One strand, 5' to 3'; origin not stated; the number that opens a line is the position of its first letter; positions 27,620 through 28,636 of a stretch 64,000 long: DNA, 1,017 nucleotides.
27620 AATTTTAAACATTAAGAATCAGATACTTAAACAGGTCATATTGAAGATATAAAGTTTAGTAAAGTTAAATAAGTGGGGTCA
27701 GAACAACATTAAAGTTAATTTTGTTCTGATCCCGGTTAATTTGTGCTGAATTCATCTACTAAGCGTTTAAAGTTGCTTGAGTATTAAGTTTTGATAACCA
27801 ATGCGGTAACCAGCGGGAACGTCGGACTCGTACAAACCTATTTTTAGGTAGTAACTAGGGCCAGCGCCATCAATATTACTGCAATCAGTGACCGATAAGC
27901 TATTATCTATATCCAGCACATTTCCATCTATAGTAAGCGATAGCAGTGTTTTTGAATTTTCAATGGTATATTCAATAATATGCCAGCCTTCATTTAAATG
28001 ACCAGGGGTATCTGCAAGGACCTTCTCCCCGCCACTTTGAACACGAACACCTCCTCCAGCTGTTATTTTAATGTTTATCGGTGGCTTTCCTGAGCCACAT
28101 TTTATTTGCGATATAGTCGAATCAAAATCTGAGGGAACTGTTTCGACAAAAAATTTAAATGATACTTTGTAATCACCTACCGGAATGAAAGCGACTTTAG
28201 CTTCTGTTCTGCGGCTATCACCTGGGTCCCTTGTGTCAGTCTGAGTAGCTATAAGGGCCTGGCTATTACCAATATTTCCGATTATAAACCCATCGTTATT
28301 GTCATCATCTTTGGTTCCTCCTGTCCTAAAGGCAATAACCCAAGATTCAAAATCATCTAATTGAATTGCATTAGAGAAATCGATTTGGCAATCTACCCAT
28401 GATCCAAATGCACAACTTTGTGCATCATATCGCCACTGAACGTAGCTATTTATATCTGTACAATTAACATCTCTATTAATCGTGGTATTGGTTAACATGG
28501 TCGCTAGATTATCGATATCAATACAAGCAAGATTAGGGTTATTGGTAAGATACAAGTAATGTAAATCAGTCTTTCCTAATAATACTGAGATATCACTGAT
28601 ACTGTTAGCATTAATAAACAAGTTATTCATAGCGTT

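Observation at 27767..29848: Lipoprotein 'fishing rod': Ig stalk + internalin-like LRR + jelly-roll lyase-like head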

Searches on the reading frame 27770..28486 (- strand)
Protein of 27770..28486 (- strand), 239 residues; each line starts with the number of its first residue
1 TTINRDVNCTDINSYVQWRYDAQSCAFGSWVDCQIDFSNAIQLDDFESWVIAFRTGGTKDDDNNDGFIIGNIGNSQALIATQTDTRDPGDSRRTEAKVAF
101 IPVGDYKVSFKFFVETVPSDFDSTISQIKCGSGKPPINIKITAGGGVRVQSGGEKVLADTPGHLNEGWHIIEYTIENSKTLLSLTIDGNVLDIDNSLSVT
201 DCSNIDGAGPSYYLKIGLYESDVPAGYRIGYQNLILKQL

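Call 16: search_protein_families(library=pfam, proteins=[window:27770-28486:-], max_evalue=1)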
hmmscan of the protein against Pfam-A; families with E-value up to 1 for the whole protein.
window:27770-28486:- (239 aa): 1 family
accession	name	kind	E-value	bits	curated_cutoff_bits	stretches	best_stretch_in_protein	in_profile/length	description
PF08787.18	Alginate_lyase2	-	0.2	11.9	29.7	1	107-221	84-204/225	Alginate lyase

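Call 17: search_protein_representatives(protein=window:27770-28486:-)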
Query: 239 residues. Proteins with E-value up to 0.001 (for the whole library): 14; up to 1e-10: 11; up to 1e-30: 8. The best 14 are listed.
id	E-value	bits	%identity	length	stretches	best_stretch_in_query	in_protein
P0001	6.6e-158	539.6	100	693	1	1-239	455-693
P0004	1.4e-109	381.3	75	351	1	11-239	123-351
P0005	3.2e-81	288.5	57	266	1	11-236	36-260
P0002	1.4e-76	273.4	54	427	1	15-237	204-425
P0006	8.3e-49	182.4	46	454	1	12-239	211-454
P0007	3.0e-47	177.3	61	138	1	103-238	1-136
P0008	2.4e-42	161.2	87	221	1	8-94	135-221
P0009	7.8e-33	130.1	42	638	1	32-234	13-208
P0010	1.6e-24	102.8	60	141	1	10-90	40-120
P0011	2.0e-16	76.4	45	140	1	15-114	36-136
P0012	1.4e-15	73.6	59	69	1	171-239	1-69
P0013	4.3e-09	52.3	36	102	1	144-238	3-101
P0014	7.0e-06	41.8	42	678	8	32-54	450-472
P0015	3.2e-04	36.4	36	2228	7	145-176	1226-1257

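Call 20: search_solved_structures(query=A1, max_evalue=10, show_alignments=3)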
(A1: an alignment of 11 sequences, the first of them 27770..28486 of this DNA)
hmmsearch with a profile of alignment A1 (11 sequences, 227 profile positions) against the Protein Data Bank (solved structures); distinct sequences matched with E-value up to 10: 1.
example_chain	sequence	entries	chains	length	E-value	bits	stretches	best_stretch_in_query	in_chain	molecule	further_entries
1ujz_B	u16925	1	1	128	0.31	13.6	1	29-82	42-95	Designed Colicin E7 DNase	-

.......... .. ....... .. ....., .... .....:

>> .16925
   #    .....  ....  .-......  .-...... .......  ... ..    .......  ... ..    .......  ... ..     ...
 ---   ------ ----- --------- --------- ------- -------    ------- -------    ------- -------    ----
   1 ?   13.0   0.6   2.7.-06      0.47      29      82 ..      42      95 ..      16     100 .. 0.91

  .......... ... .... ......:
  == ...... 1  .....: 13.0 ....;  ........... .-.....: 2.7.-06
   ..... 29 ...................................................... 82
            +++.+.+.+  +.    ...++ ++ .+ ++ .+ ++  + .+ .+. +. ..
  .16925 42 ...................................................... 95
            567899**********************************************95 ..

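Call 21: find_homologous_proteins(query=A1)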
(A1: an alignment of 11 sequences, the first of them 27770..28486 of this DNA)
Query A1 (11 sequences) (239 aa, profile of the alignment): 12 proteins with E <= 0.001 among 2194 candidates.
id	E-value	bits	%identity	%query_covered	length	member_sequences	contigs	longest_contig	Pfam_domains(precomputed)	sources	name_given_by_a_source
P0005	1.7e-109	383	57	95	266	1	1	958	-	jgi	-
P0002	2.3e-108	379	54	93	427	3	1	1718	-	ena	-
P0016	1.1e-107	377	59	95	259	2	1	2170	-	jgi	-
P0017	2.7e-107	375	58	95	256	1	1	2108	-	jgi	-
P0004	8.1e-106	371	75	95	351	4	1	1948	PF16403.12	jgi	-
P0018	1.6e-103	363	58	97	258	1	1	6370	-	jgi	-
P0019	3.1e-103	362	61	93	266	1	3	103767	-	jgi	-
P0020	3.1e-63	231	69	65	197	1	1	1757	-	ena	-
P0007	2.4e-57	212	61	57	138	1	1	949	-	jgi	jgi:hypothetical protein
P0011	3.3e-38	149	51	35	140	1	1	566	-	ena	-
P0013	7.0e-31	125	33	40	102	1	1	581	-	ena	-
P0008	1.0e-28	118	90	35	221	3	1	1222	PF22352.3,PF18911.7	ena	-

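Call 24: find_encoding_contigs(protein=P0019, flank=10000, max_places=3)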
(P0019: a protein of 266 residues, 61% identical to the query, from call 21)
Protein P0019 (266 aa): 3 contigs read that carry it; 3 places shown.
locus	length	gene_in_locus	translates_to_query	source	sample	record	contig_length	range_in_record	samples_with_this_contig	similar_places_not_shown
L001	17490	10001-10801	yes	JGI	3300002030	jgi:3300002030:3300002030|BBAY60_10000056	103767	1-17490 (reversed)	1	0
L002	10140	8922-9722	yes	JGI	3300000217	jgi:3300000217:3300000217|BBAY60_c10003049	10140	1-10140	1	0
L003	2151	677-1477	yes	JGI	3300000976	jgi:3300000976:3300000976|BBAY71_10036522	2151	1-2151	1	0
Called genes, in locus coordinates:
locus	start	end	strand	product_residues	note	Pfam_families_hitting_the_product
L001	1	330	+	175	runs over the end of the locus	PF04345:Chor_lyase, PF01947:Rv2949c-like (weak)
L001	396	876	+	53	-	-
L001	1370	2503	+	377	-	PF01145:Band_7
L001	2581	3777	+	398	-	PF01139:RtcB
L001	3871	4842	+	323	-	-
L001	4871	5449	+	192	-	-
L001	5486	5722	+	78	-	-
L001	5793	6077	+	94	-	-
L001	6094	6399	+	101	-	-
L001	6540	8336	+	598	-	PF02518:HATPase_c (faint), PF13589:HATPase_c_3 (weak), PF00183:HSP90 (weak)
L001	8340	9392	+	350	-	-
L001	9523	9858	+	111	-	-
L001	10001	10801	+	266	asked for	-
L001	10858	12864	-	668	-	PF03030:H_PPase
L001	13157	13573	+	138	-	PF00719:Pyrophosphatase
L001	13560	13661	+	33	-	-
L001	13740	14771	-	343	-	-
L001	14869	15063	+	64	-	PF14255:Zn_ribbon_21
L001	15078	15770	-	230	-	PF02390:Methyltransf_4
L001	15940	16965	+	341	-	PF00730:HhH-GPD, PF00633:HHH, PF14815:NUDIX_4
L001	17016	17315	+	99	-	PF04362:Iron_traffic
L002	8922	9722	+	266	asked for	-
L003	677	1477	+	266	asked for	-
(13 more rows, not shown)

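Call 32: predict_structure(alignment_id=A2)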
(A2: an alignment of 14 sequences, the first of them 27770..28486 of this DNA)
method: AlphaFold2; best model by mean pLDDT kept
length: 239 residues; sequences in the alignment: 14
mean_pLDDT: 85.0   pTM: 0.84
mean pLDDT of the five models: 85.0, 83.7, 81.5, 79.5, 79.1
residues with pLDDT >= 90: 143; 70-90: 57; 50-70: 24; < 50: 15
segments of 3 or more residues with pLDDT < 50: 1-12
pLDDT, mean of each block of 10 residues (from residue 1): 31 61 59 78 81 65 79 91 80 87 94 96 95 93 97 96 95 98 98 97 91 92 93 93
secondary structure, 60 per line:
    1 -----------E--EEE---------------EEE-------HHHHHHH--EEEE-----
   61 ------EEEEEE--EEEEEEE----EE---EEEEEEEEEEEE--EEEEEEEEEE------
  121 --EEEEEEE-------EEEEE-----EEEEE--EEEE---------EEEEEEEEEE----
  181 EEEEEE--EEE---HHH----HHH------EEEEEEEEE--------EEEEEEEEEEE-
elements in order: E15-17 E33-35 H43-49 E52-55 E67-72 E75-81 E91-102 E105-114 E123-129 E137-141 E147-151 E154-157 E167-176 E181-186 E189-191 E211-219 E228-238

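Call 34: fold_search(model_id=the predicted structure, library=pdb)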
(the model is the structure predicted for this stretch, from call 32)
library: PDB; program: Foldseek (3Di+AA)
matches with E <= 10: 1768; with E <= 0.001: 369
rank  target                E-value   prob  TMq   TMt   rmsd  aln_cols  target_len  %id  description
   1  5zqi                  9.4e-08  1.00  0.50  0.55   4.5       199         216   16  Alginate lyase AlgAT5 from Polysaccharide Lyase family 7 (released 2019-04-24)
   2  8r43_A                9.9e-08  1.00  0.46  0.48   4.8       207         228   17  Crystal structure of Paradendryphiella salina PL7C alginate lyase mutant H110N in complex with tri-mannuronic acid (released 2024-01-17)
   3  7nde                  1.0e-07  1.00  0.55  0.56   3.7       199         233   16  Trichoderma parareesei PL7A beta-glucuronan lyase (released 2022-03-02)
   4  2z42                  1.0e-07  1.00  0.53  0.54   4.2       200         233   14  Crystal Structure of Family 7 Alginate Lyase A1-II' from Sphingomonas sp. A1 (released 2008-05-27)
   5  7w13_A                1.0e-07  1.00  0.47  0.53   4.6       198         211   14  Complex structure of alginate lyase PyAly with M8 (released 2022-08-17)
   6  7nm6_A                1.2e-07  1.00  0.53  0.56   4.9       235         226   14  Crystal structure of Paradendryphiella salina PL7A alginate lyase mutant Y223F in complex with di-mannuronic acid (released 2022-03-02)
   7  2zab_A                1.5e-07  1.00  0.53  0.56   4.2       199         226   14  Crystal Structure of Family 7 Alginate Lyase A1-II' Y284F in Cmplex with Product (GGG) (released 2008-05-27)
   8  7oof_A                1.6e-07  1.00  0.54  0.57   4.9       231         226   15  Crystal structure of Paradendryphiella salina PL7A alginate lyase in complex with tri-mannuronic acid (released 2022-06-08)
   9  1vav_A                1.6e-07  1.00  0.52  0.56   5.9       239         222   17  Crystal structure of alginate lyase PA1167 from Pseudomonas aeruginosa at 2.0 A resolution (released 2004-05-25)
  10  2zac_A                1.8e-07  1.00  0.53  0.55   4.3       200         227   15  Crystal Structure of Family 7 Alginate Lyase A1-II' Y284F in Complex with Product (MMG) (released 2008-05-27)
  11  8rbi                  1.9e-07  1.00  0.50  0.52   4.4       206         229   17  Crystal structure of Paradendryphiella salina PL7C alginate lyase mutant H124 (released 2024-01-17)
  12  8qli_A                2.1e-07  1.00  0.45  0.47   5.2       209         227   17  Crystal structure of Paradendryphiella salina PL7C alginate lyase mutant H124 soaked with with tetra-mannuronic acid (released 2024-09-11)
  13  6ywf                  2.6e-07  1.00  0.54  0.57   4.9       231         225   15  Crystal structure of Paradendryphiella salina PL7A alginate lyase (released 2021-05-12)
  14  8bzk                  2.6e-07  1.00  0.49  0.51   4.3       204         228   17  Crystal structure of Paradendryphiella salina PL7C alginate lyase with sulphate bound in the active site (released 2023-12-27)
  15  3r4u_A                2.6e-07  1.00  0.42  0.27   7.7       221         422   13  Cell entry of botulinum neurotoxin type C is dependent upon interaction with two ganglioside molecules (released 2011-06-08)
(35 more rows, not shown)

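Call 50: search_protein_families(library=pfam, proteins=[P0006, P0009], max_evalue=0.001)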
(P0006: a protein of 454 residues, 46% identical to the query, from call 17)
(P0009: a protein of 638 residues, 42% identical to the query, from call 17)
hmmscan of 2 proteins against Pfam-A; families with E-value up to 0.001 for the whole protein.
P0006 (454 aa): 1 family
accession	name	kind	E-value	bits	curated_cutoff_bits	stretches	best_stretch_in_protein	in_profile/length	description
PF24517.2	CBM96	-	5.8e-20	72.2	26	1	33-192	4-155/164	Carbohydrate-binding module family 96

P0009 (638 aa): 0 families

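Call 78: find_encoding_contigs(protein=P0018, flank=6000, max_places=2)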
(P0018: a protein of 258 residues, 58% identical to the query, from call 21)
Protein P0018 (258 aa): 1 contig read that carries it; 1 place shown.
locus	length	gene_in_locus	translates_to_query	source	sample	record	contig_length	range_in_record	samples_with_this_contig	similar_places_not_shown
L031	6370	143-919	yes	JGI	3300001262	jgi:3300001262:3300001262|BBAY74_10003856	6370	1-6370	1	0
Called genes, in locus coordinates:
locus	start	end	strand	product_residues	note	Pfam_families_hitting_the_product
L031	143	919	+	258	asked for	-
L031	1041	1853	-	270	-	PF00034:Cytochrom_C (weak), PF13442:Cytochrome_CBB3 (faint), PF16694:Cytochrome_P460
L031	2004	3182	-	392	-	PF02156:Glyco_hydro_26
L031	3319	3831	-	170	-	-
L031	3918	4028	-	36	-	-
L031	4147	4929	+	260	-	-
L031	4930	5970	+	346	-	PF13531:SBP_bac_11, PF13343:SBP_bac_6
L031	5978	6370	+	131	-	?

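Call 79: find_encoding_contigs(protein=P0004, flank=3000, max_places=2)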
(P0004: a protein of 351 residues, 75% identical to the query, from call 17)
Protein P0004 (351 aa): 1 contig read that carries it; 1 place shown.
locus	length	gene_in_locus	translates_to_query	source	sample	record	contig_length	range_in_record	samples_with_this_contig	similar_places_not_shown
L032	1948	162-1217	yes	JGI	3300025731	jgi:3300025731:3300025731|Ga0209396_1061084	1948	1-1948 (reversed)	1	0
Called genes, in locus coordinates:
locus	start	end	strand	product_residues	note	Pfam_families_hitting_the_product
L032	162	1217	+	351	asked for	PF16403:Bact_surface_Ig-like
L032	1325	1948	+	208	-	?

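Call 81: search_protein_families(library=pfam, proteins=[L032:1325-1948:+, L001:8340-9392:+, L001:9523-9858:+], max_evalue=0.01)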
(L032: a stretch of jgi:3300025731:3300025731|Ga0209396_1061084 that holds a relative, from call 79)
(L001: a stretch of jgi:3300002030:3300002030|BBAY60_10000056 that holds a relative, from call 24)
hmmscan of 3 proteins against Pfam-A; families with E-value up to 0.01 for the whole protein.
L032:1325-1948:+ (208 aa): 2 families
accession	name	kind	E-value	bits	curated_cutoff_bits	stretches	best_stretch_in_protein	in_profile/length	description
PF14592.12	Chondroitinas_B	-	2.6e-37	129.3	24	1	47-198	1-149/426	Chondroitinase B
PF07602.17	DUF1565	-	0.0028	17.4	20.3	1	51-201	16-158/257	Protein of unknown function (DUF1565)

L001:8340-9392:+ (350 aa): 0 families

L001:9523-9858:+ (111 aa): 0 families

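Call 83: fold_search(model_id=the predicted structure, library=viral)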
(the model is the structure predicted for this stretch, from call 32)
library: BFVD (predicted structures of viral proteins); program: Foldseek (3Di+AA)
matches with E <= 10: 1739; with E <= 0.001: 284
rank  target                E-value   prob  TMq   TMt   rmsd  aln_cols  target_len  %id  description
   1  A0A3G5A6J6            7.4e-08  1.00  0.49  0.44  13.8       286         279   16  Alginate lyase [Hyperionvirus sp.]
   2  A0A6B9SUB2            1.7e-07  1.00  0.51  0.38   3.7       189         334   17  (no name in the UniProt tables at hand)
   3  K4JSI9                1.7e-07  1.00  0.51  0.35   4.4       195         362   14  (no name in the UniProt tables at hand)
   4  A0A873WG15            3.2e-07  1.00  0.50  0.40   5.0       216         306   14  Uncharacterized protein [Providencia phage Kokobel1]
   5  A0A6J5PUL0            4.4e-07  1.00  0.56  0.30   5.2       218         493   14  Coagulation factor 5/8 C-terminal domain containing protein [uncultured Caudovirales phage]
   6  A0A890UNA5            7.2e-07  1.00  0.56  0.52   7.5       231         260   15  Hydrolase [Microbacterium phage Shocker]
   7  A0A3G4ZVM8            8.5e-07  1.00  0.49  0.39   5.2       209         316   14  Alginate lyase 2 domain-containing protein [Edafosvirus sp.]
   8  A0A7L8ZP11            1.3e-06  1.00  0.55  0.55   6.9       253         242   13  Uncharacterized protein [Erwinia phage pEa_SNUABM_47]
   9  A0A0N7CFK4            1.7e-06  1.00  0.40  0.38   5.2       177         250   10  Histone-lysine N-methyltransferase [Salmonella phage 35]
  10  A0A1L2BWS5            1.9e-06  1.00  0.48  0.52   5.3       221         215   11  ConA-like lectin/glucanase [Nodularia phage vB_NpeS-2AV2]
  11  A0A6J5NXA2            1.9e-06  1.00  0.51  0.54   5.7       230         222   12  Uncharacterized protein [uncultured Caudovirales phage]
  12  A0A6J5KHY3            2.0e-06  1.00  0.51  0.28   5.8       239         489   12  Uncharacterized protein [uncultured Caudovirales phage]
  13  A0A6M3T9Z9            2.1e-06  1.00  0.49  0.25   4.2       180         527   17  Uncharacterized protein [Sphingomonas phage Kharn]
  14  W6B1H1                2.4e-06  1.00  0.52  0.52   6.4       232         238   16  LamG domain-containing protein [Erwinia phage Ea35-70]
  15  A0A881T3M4            2.5e-06  1.00  0.53  0.60   5.1       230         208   15  (no name in the UniProt tables at hand)
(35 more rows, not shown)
